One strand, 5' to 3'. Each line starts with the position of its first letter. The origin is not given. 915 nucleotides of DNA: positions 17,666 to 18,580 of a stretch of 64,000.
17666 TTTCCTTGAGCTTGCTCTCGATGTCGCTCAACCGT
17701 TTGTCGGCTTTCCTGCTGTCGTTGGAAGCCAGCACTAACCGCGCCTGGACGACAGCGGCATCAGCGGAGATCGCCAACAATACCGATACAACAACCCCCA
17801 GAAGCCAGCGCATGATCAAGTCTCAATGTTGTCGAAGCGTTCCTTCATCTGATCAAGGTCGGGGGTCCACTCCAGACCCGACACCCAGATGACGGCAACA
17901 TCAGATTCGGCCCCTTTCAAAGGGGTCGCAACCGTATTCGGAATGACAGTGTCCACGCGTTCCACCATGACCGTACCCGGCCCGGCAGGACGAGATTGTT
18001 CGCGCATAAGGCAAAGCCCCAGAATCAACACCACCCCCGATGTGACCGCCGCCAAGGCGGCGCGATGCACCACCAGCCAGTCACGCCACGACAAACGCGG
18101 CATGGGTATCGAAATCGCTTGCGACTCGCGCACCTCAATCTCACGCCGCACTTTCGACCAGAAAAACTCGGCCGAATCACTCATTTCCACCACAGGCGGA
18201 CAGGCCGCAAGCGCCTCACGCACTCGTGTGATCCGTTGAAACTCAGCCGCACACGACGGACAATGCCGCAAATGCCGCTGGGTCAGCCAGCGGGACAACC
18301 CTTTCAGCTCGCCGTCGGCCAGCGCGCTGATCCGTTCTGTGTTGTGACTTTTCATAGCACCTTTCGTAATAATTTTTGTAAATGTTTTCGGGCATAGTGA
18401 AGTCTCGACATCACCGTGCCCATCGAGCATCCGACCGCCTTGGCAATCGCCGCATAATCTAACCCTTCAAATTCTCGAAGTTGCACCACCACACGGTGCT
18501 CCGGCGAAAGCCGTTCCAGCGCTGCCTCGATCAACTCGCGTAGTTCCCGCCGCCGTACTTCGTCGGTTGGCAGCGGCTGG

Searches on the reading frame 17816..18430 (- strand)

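Call 53: search_protein_families(library=pfam, proteins=[window:17816-18430:-], max_evalue=0.001)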
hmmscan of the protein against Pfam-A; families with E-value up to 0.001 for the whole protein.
window:17816-18430:- (204 aa): 1 family
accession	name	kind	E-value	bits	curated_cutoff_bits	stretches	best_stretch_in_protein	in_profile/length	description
PF13490.11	zf-HC2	-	2.8e-08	34.1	22.2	1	32-61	6-35/35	Putative zinc-finger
